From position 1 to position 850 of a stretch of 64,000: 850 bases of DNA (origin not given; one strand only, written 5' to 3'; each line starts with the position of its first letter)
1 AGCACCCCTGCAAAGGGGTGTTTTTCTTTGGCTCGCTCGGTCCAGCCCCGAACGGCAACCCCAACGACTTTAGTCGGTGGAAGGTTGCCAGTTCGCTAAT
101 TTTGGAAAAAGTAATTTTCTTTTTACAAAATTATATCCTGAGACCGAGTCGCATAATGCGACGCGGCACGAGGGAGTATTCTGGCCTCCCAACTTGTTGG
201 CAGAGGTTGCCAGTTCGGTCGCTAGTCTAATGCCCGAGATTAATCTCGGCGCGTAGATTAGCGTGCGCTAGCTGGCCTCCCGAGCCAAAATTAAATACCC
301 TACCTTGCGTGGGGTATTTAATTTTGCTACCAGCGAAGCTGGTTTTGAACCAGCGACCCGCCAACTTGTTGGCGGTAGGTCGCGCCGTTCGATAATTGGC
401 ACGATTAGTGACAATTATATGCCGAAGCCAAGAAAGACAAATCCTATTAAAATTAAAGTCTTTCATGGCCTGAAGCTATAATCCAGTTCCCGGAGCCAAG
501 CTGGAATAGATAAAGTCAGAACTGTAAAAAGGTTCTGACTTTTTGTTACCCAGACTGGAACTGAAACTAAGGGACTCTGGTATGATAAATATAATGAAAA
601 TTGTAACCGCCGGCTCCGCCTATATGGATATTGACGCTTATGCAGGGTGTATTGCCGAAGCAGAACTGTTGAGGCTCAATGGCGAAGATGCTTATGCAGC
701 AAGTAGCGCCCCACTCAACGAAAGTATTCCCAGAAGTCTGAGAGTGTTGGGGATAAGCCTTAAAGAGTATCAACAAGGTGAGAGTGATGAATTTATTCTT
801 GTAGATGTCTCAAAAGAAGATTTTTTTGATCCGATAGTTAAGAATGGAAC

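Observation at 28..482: ORF-free 0.45-kb region built from three related nested stem-loop modules and tRNA-like fragments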

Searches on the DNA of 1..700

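Call 4: search_rna_families(source=window, start=1, end=700, threshold=evalue, max_evalue=10, show_alignments=3)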
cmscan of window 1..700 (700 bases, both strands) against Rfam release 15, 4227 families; matches with E-value up to 10: 9.
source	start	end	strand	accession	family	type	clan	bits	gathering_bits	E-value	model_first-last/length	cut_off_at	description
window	296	349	-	RF03050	RAGATH-25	Gene; sRNA;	-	21.8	49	0.007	1-50/50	no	RAGATH-25 RNA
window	498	590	+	RF00092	SNORA63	Gene; snRNA; snoRNA; HACA-box;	-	21.7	90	0.42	1-130/130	no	Small nucleolar RNA SNORA63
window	29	90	-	RF02351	psRNA14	Gene; sRNA;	-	17.9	60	3.5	1-84/84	no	Proteobacteria sRNA psRNA14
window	290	353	-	RF02891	AgrB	Gene; antisense;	-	17.5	40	3.2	1-84/84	no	ArsR-gov region gene B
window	1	29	+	RF02435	SpF41_sRNA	Gene; sRNA;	-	17.3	52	6.5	75-105/105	5'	Streptococcus sRNA SpF41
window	285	327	+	RF03436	mir-759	Gene; miRNA;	-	16.5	100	7.1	1-89/89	no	mir-759 microRNA precursor family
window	190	209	-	RF03130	L19-Flavobacteria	Cis-reg; leader;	-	15.5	31.5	6.9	1-29/29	no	L19-Flavobacteria ribosomal protein leader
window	2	74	-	RF02236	asX2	Gene; sRNA;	-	14.6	70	4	1-87/87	no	Xanthomonas sRNA asX2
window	281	332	+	RF04097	MIR2630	Gene; miRNA;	-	13.2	144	7.3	1-229/229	no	MIR2630 microRNA precursor family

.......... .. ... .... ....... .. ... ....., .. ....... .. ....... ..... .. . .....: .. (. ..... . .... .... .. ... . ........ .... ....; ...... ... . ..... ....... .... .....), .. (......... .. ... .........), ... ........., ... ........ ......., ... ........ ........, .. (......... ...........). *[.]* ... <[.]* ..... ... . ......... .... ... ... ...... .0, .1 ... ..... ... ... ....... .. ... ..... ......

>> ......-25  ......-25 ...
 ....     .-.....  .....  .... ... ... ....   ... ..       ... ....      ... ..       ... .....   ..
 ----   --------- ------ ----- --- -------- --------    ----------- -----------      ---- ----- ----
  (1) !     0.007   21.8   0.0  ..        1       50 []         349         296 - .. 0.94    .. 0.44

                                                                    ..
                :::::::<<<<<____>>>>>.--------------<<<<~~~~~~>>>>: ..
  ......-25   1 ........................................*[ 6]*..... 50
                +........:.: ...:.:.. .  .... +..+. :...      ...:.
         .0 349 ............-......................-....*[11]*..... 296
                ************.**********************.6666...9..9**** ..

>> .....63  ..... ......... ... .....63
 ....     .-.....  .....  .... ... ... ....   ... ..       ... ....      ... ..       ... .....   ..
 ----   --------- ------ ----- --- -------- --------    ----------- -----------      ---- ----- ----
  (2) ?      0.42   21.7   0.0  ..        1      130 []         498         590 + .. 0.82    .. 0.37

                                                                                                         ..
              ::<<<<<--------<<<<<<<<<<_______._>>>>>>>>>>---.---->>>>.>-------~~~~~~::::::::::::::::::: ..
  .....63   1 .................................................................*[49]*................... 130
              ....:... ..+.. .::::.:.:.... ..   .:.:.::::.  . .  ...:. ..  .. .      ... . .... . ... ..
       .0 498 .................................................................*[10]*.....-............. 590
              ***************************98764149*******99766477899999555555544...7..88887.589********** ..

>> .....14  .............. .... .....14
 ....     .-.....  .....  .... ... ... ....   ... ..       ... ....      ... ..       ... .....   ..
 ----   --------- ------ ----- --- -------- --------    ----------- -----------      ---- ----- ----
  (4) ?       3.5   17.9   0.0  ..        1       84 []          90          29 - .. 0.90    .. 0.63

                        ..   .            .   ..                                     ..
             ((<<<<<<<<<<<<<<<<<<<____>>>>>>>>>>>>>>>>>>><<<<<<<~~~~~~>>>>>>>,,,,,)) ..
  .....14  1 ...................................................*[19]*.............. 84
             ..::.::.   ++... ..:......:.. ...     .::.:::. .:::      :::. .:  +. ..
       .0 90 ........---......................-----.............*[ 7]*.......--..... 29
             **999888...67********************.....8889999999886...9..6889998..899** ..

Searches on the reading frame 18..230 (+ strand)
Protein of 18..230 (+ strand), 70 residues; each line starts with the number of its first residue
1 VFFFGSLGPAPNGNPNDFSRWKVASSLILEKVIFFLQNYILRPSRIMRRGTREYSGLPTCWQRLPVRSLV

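Call 70: search_protein_families(library=pfam, proteins=[window:18-230:+], max_evalue=0.01)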
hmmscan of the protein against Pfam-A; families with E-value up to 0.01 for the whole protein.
window:18-230:+ (70 aa): 0 families
